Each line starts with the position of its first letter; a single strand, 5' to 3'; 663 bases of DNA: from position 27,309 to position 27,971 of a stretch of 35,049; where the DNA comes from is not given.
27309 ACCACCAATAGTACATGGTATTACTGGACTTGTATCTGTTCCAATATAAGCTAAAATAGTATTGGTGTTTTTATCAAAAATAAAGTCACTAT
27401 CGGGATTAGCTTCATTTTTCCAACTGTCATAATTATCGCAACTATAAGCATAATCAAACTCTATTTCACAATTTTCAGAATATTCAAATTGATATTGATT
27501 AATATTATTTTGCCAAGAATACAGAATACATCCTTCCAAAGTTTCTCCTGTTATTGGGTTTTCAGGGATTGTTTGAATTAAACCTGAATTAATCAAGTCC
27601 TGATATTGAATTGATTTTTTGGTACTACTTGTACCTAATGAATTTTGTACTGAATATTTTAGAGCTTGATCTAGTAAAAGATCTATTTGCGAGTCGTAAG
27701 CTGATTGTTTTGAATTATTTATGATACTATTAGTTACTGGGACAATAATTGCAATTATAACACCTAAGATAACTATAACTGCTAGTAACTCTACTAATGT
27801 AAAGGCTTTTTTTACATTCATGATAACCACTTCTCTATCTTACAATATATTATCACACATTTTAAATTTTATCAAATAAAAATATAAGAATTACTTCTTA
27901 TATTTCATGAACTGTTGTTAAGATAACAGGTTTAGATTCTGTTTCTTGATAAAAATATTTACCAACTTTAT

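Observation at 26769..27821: Second, paralogous prepilin module carrying a different (LRR_5/BspA-type) C-terminal domain: evidence for module shuffling on a shared pilin scaffold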

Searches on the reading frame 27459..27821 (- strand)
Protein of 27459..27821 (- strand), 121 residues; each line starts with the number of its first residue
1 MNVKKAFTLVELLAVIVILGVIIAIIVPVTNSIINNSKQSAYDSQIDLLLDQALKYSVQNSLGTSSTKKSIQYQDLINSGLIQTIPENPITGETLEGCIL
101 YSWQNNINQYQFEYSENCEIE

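Call 17: find_related_loci(query=A1, collection=genome_contigs, flank=6000)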
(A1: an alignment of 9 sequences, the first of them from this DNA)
Query A1 (121 aa) in genome_contigs; peptide patterns used: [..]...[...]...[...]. (x = any residue, [..] = any of these).
599 stretches matched a pattern (row limit reached: there are more); 337 encode a relative of the query (tblastn E <= 1e-3); the best 80 are kept; 80 distinct loci.
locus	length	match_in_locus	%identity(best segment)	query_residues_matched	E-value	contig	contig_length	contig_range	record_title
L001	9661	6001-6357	43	3-121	1e-29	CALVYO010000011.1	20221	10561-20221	MAG: uncultured Bacilli bacterium isolate BRZ_DM__bin25 genome assembly, contig: BRZ_DM__NODE_3602_length_20221_cov_7.58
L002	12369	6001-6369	36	3-118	1e-21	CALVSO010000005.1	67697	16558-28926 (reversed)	MAG: uncultured Bacilli bacterium isolate BRZ_CH__bin62 genome assembly, contig: BRZ_CH__NODE_652_length_67697_cov_22.28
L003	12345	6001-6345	38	6-118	2e-19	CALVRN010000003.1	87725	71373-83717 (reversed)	MAG: uncultured Bacilli bacterium isolate BRZ_ID__bin45 genome assembly, contig: BRZ_ID__NODE_435_length_87725_cov_27.11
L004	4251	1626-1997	34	3-118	4e-19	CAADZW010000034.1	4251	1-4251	MAG TPA_asm: Bacilli bacterium, isolate HGM10873, WGS project CAADZW010000000 data, contig: ERS396376_74_k85_11115, whol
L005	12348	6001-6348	40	4-118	8e-19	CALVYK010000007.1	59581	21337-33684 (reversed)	MAG: uncultured Bacilli bacterium isolate BRZ_AM__bin79 genome assembly, contig: BRZ_AM__NODE_622_length_59581_cov_24.12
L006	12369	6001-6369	37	1-120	3e-16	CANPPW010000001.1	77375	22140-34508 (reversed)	MAG TPA_asm: uncultured Tenericutes bacterium isolate SRR15730559_bin.36_metawrap_v1.3_MAG genome assembly, contig: NODE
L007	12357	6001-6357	36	2-116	1e-13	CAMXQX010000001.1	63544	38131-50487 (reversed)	MAG TPA_asm: uncultured Firmicutes bacterium isolate SRR14920958_bin.20_metawrap_v1.3_MAG genome assembly, contig: NODE.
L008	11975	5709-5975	38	4-92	1e-13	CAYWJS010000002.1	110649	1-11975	MAG TPA_asm: uncultured Erysipelotrichia bacterium isolate SRP192927_co8_19 genome assembly, contig: NODE_94_length_1106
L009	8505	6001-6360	31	7-118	1e-13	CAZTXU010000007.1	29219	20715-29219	MAG TPA_asm: uncultured Muribaculaceae bacterium isolate binchicken_co370_82 genome assembly, contig: NODE_1826_length_2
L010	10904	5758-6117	33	4-119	2e-13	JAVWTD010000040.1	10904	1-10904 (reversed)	MAG: Bacilli bacterium isolate CGS3Y3-bin41 NODE_4613_length_10904_cov_14.379574, whole genome shotgun sequence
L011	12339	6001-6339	34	3-112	5e-13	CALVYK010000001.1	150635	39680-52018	MAG: uncultured Bacilli bacterium isolate BRZ_AM__bin79 genome assembly, contig: BRZ_AM__NODE_123_length_150635_cov_23.0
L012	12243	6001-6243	40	4-86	8e-13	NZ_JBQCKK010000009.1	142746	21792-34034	Brevibacillus sp. SAFN-007a NODE_9_length_142746_cov_760.539893, whole genome shotgun sequence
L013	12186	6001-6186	45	1-62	3e-12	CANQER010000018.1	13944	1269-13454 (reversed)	MAG: uncultured Bacilli bacterium isolate Lapin-005__bin52 genome assembly, contig: Lapin-005__NODE_5990_length_13944_co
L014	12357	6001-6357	30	4-121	3e-12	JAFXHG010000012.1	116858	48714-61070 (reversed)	MAG: Bacilli bacterium isolate RGIG6413 Sheep_Rectum-5__c125530, whole genome shotgun sequence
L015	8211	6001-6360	33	5-118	8e-12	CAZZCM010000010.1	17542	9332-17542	MAG TPA_asm: uncultured Muribaculaceae bacterium isolate SRP222994_co1_288 genome assembly, contig: NODE_6703_length_175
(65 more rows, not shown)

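Call 18: search_protein_representatives(protein=window:27459-27821:-)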
Query: 121 residues. Proteins with E-value up to 0.001 (for the whole library): 6239; up to 1e-10: 427; up to 1e-30: 8. The best 150 are listed.
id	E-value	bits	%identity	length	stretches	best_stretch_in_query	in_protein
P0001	5.9e-69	245.4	100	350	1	1-121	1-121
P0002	7.0e-48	177.6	73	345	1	3-118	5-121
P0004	9.0e-44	164.4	64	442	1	6-120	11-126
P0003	2.2e-43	163.2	65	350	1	5-120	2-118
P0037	2.3e-39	150.2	61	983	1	4-119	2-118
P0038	8.0e-37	142.1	53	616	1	3-119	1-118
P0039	4.6e-34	133.2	51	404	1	4-120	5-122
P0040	8.1e-34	132.4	54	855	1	3-119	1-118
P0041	7.7e-28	113.1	47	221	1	4-119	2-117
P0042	5.2e-27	110.5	47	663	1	4-120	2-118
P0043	7.1e-27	110.0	47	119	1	3-120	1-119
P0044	1.7e-26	108.9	47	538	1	4-120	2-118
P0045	1.2e-25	106.1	50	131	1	3-119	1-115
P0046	2.5e-25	105.1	46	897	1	4-119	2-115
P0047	6.0e-25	103.8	50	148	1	4-120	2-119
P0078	7.7e-20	87.4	41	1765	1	4-120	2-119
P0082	1.5e-19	86.5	41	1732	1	1-119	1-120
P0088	3.4e-19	85.3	39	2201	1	2-119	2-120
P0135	4.2e-17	78.6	40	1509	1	4-118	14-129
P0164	5.4e-16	75.0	36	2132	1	2-118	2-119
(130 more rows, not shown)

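Call 37: search_solved_structures(query=window:27459-27821:-, max_evalue=1, show_alignments=2)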
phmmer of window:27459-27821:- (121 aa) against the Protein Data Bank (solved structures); distinct sequences matched with E-value up to 1: 15.
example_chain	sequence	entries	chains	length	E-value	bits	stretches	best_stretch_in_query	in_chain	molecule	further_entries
9egp_A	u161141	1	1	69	0.00052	23.6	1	3-45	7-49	Geopilin domain 1 protein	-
1oqw_A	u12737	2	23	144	0.0012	22.4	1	7-86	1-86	Fimbrial protein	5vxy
7tgg_A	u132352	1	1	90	0.0017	21.9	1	4-46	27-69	Geopilin domain 1 protein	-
8pfb_G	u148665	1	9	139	0.0021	21.6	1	7-49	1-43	Type IV pilin PilE1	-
8qqj_J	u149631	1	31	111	0.01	19.4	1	7-45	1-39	Type IV narrow pilus major component PilA5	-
6xxd_A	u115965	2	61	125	0.015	18.9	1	7-81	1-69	PilA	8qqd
2m7g_A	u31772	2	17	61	0.018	18.6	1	7-46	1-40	Geopilin domain 1 protein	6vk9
5wda_A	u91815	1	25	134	0.019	18.5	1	7-62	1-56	General secretion pathway protein G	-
6xxe_A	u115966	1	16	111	0.031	17.9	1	7-44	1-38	Uncharacterized protein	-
3sok_A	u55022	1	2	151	0.045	17.3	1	7-40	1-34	Fimbrial protein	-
8tum_e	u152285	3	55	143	0.05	17.2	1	7-47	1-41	Type IV major pilin protein PilA | Pilin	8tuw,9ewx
9laa_A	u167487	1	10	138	0.079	16.6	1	5-38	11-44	Type IV pilin protein PilA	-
8tj2_C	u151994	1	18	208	0.12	15.9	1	7-49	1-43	Type IV major pilin protein PilA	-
9lab_B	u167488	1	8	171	0.17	15.5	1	4-41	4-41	MSHA major pilin subunit MshA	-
8tob_GA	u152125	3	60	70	0.31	14.6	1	8-44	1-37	Fimbrial protein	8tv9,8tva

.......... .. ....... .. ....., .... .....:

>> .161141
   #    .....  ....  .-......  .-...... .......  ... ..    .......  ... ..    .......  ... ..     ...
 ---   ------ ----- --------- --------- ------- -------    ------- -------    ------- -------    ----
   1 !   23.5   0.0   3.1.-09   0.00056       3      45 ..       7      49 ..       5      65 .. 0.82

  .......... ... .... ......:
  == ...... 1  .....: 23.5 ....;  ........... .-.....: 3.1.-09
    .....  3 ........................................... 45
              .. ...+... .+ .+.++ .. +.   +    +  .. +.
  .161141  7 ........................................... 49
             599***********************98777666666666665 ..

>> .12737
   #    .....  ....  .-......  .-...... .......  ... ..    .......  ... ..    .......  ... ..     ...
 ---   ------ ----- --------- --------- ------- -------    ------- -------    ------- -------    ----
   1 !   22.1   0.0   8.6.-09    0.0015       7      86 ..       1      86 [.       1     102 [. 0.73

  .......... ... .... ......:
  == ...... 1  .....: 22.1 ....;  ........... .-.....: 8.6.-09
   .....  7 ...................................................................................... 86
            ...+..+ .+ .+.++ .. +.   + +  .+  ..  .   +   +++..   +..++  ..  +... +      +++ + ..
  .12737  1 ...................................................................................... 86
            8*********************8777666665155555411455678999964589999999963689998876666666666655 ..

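Call 66: predict_structure(alignment_id=A4)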
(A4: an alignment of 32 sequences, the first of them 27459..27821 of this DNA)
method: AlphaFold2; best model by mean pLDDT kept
length: 121 residues; sequences in the alignment: 32
mean_pLDDT: 92.5   pTM: 0.71
mean pLDDT of the five models: 92.5, 89.0, 88.7, 87.5, 87.1
residues with pLDDT >= 90: 106; 70-90: 11; 50-70: 4; < 50: 0
segments of 3 or more residues with pLDDT < 50: none
pLDDT, mean of each block of 10 residues (from residue 1): 77 95 94 94 96 95 92 96 94 94 95 91 56
secondary structure, 60 per line:
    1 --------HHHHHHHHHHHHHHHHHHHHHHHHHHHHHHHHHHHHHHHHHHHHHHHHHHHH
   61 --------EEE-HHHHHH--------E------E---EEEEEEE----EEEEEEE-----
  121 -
elements in order: H9-60 E69-71 H73-78 E98-104 E109-115

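Call 70: search_protein_families(library=pfam, proteins=[L002:2467-3786:+, L002:3783-4403:+, L002:4363-4890:+, L002:5333-5962:+, L002:7034-8761:+, L002:8754-9830:+, L003:2865-4328:+, L003:4336-5442:-, L003:6444-7688:+, L003:8029-8916:+], max_evalue=0.0001)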
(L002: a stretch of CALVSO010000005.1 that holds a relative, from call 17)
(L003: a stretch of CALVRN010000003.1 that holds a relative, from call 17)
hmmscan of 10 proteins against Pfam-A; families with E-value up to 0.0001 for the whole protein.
L002:2467-3786:+ (439 aa): 2 families
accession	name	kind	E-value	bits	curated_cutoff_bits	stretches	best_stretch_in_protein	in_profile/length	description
PF08353.15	MurT_C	-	2e-19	70.1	25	1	313-421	2-105/110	MurT ligase C-terminal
PF08245.18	Mur_ligase_M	-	2.7e-12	47.5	24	1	50-195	1-159/200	Mur ligase middle domain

L002:3783-4403:+ (206 aa): 1 family
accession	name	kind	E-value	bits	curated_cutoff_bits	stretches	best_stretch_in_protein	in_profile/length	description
PF07685.20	GATase_3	-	5.8e-05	23.2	27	0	2-106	1-97/196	CobB/CobQ-like glutamine amidotransferase domain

L002:4363-4890:+ (175 aa): 1 family
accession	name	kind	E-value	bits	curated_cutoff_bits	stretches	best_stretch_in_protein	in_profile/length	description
PF00719.24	Pyrophosphatase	-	1.2e-54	184.7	23.5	1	18-169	1-152/153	Inorganic pyrophosphatase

L002:5333-5962:+ (209 aa): 1 family
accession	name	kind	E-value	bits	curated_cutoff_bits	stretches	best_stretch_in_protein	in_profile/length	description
PF04239.17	DUF421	-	9.3e-38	129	23.6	1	79-195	1-128/129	YetF C-terminal domain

L002:7034-8761:+ (575 aa): 7 families
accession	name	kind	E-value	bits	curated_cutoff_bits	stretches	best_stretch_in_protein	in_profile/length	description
PF08275.17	DNAG_N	-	7.4e-36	123.5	26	1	121-247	1-128/128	DNA primase catalytic core, N-terminal domain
PF01807.25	Zn_ribbon_DnaG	-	8.7e-36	122.1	24.9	1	5-99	2-96/98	CHC2 zinc finger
PF13155.12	Toprim_2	-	9.6e-22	77.6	22.1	1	257-342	1-88/88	Toprim-like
PF13662.12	Toprim_4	-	2.3e-17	63.4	25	1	254-324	1-78/85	Toprim domain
PF01751.28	Toprim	-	2.4e-12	47.3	23.1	1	255-321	1-81/96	Toprim domain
PF10410.14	DnaB_bind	-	2.8e-12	47.1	20.6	1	361-415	1-55/56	DnaB-helicase binding domain of primase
PF13362.12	Toprim_3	-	3.9e-06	27.6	27.2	1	256-348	2-95/95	Toprim domain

L002:8754-9830:+ (358 aa): 5 families
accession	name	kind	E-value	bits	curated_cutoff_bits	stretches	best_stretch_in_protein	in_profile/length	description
PF04539.22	Sigma70_r3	-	1.2e-28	99.5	25.3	1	203-279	1-77/78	Sigma-70 region 3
PF04542.20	Sigma70_r2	-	4.4e-25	87.7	24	1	124-194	1-71/71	Sigma-70 region 2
PF04545.22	Sigma70_r4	-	1.3e-17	63.4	24.1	1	293-345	2-50/50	Sigma-70, region 4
PF00140.25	Sigma70_r1_2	-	1.1e-14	54.6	22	1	86-119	1-34/34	Sigma-70 factor, region 1.2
PF03979.19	Sigma70_r1_1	-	2e-14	53.7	22.5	1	10-65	5-59/81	Sigma-70 factor, region 1.1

L003:2865-4328:+ (487 aa): 2 families
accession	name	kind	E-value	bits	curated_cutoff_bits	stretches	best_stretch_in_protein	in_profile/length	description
PF00224.27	PK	-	5.7e-115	384.3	30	1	19-341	1-328/328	Pyruvate kinase, barrel domain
PF02887.21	PK_C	-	2.3e-24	86.1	28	1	372-484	2-113/114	Pyruvate kinase, alpha/beta domain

L003:4336-5442:- (368 aa): 2 families
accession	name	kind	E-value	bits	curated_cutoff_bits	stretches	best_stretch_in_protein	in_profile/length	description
PF05636.17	HIGH_NTase1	-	3.2e-116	389.4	27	1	1-355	1-391/402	HIGH Nucleotidyl Transferase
PF01467.32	CTP_transf_like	-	5.4e-07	30.3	21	1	10-116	6-105/133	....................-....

L003:6444-7688:+ (414 aa): 2 families
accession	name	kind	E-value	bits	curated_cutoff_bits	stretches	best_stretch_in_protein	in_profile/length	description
PF02518.31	HATPase_c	-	2.5e-25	89.5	26.4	1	306-412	2-110/111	Histidine kinase-, DNA gyrase B-, and HSP90-like ATPase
PF00512.31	HisKA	-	1.6e-09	38.1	26.9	1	208-260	9-62/66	His Kinase A (phospho-acceptor) domain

L003:8029-8916:+ (295 aa): 0 families

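Call 71: fold_search(model_id=the predicted structure, library=pdb)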
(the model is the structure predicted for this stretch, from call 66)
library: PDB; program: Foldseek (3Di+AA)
matches with E <= 10: 29; with E <= 0.001: 0
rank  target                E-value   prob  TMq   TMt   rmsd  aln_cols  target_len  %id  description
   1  5az4_A                2.1e+00  0.03  0.16  0.04  15.8        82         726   15  Crystal structure of a 79KDa fragment of FlgE, the hook protein from Campylobacter jejuni (released 2016-10-05)
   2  3aps_A                2.8e+00  0.11  0.21  0.22   4.7        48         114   12  Crystal structure of Trx4 domain of ERdj5 (released 2011-04-20)
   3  9fok_D                3.6e+00  0.04  0.13  0.02   6.9        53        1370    9  Ap4G bound in de novo transcription initiation T. thermophilus RNA polymerase complex with TC DNA template (released 2025-12-17)
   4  2p8u_A                3.6e+00  0.03  0.14  0.04  10.9        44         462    9  Crystal structure of human 3-hydroxy-3-methylglutaryl CoA synthase I (released 2007-04-03)
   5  3apo                  5.3e+00  0.07  0.21  0.05   4.8        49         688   10  Crystal structure of full-length ERdj5 (released 2011-04-20)
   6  8j07_d2               5.3e+00  0.04  0.15  0.02  10.4        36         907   14  96nm repeat of human respiratory doublet microtubule and associated axonemal complexes (released 2023-07-26)
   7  9mr4_o                5.3e+00  0.03  0.19  0.22   9.0        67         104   13  NAC: Ribosome nascent chain complex(Oxa1L) (released 2025-08-20)
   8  9m9y                  6.0e+00  0.01  0.18  0.05  21.5        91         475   13  Cryo-EM structure of human OAT4 in apo state (released 2025-06-18)
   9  8hci_A                6.4e+00  0.02  0.17  0.10   9.9        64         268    8  Crystal structure of a holoenzyme Fe-free TglHI for Pseudomonas syringae Peptidyl (S) 2-mercaptoglycine biosynthesis (released 2023-08-23)
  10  7cqt_B                6.8e+00  0.02  0.15  0.05   9.7        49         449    4  Crystal structure of Brassica juncea HMG-CoA synthase 1 mutant - S359A in complex with acetyl-CoA (released 2021-07-14)
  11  4q5s_D                6.8e+00  0.01  0.11  0.02   7.7        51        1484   10  Thermus thermophilus RNA polymerase initially transcribing complex containing 6-mer RNA (released 2014-07-09)
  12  5col_B                7.2e+00  0.04  0.16  0.12   4.1        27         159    7  RIBOSOMAL PROTEIN L11 FROM METHANOCOCCUS JANNASCHII (released 2016-08-17)
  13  2fja_A                7.2e+00  0.04  0.20  0.05   7.2        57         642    7  adenosine 5'-phosphosulfate reductase in complex with substrate (released 2006-03-28)
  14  1y96_D                7.2e+00  0.02  0.17  0.25  12.9        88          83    9  crystal structure of the Gemin6/Gemin7 heterodimer from the human SMN complex (released 2005-06-21)
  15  1jnr_A                7.7e+00  0.05  0.18  0.04   5.3        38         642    8  Structure of adenylylsulfate reductase from the hyperthermophilic Archaeoglobus fulgidus at 1.6 resolution (released 2002-02-27)
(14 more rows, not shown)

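Call 82: search_protein_families(library=pfam, proteins=[P0088, P0164, P0078, P0082, P0135], max_evalue=0.00001)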
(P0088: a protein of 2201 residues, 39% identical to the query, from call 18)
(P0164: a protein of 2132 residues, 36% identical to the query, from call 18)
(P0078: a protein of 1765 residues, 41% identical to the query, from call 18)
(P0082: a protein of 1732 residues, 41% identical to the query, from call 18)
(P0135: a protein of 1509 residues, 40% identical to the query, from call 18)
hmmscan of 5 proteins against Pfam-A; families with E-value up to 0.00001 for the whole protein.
P0088 (2201 aa): 4 families
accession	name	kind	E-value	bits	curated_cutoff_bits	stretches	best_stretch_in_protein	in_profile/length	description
PF00041.27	fn3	-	2.9e-22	79.1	25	0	1352-1411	16-75/84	Fibronectin type III domain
PF25059.1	FN3_DSCAM-DSCAML_C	-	2.3e-09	37.9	39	0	1377-1416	37-77/89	DSCAM/DSCAML C-terminal Fn3-like domain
PF07963.17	N_methyl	-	2.7e-07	30.3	21.2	1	1-26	1-26/27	Prokaryotic N-terminal methylation motif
PF24893.1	DUF7743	-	4.8e-06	26.7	27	0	1158-1223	2-57/120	Domain of unknown function (DUF7743)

P0164 (2132 aa): 5 families
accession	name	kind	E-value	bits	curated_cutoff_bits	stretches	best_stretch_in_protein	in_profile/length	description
PF00041.27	fn3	-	1e-21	77.4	25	0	1234-1303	6-73/84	Fibronectin type III domain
PF09479.16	Flg_new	-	2.5e-14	53.6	27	1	1755-1823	1-64/65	Listeria-Bacteroides repeat domain (List_Bact_rpt)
PF16656.11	Pur_ac_phosph_N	-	3.5e-12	47.2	30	0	1672-1743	8-87/93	Purple acid Phosphatase, N-terminal domain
PF25059.1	FN3_DSCAM-DSCAML_C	-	6.1e-12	46.2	39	0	1486-1526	42-81/89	DSCAM/DSCAML C-terminal Fn3-like domain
PF07963.17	N_methyl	-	1.1e-06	28.4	21.2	1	1-26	1-26/27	Prokaryotic N-terminal methylation motif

P0078 (1765 aa): 1 family
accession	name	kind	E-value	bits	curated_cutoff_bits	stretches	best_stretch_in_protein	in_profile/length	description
PF09479.16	Flg_new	-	6.4e-12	45.8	27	1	371-439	1-64/65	Listeria-Bacteroides repeat domain (List_Bact_rpt)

P0082 (1732 aa): 5 families
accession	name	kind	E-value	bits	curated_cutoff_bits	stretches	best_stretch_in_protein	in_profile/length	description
PF00041.27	fn3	-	7e-13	49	25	0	587-637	24-74/84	Fibronectin type III domain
PF07495.19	Y_Y_Y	-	1.6e-08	34.8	26.6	0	251-290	24-62/65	Y_Y_Y domain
PF24893.1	DUF7743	-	7.4e-08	32.6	27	0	383-437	2-46/120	Domain of unknown function (DUF7743)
PF07963.17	N_methyl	-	3.1e-07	30.1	21.2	1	1-26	1-26/27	Prokaryotic N-terminal methylation motif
PF25059.1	FN3_DSCAM-DSCAML_C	-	5e-06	27.2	39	0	608-647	41-80/89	DSCAM/DSCAML C-terminal Fn3-like domain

P0135 (1509 aa): 4 families
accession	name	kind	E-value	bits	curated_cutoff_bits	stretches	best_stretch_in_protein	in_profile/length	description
PF16403.11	Bact_surface_Ig-like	-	1.2e-20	73.7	27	2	758-826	5-71/71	Bacterial surface protein, Ig-like domain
PF12245.14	Big_3_2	-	1.1e-10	42.1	23.3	0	404-475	47-121/122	Bacterial Ig-like domain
PF19544.4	DUF6068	-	2.5e-07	30.3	25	0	705-761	297-353/392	Family of unknown function (DUF6068)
PF07963.17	N_methyl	-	2.4e-06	27.3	21.2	1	14-37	4-27/27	Prokaryotic N-terminal methylation motif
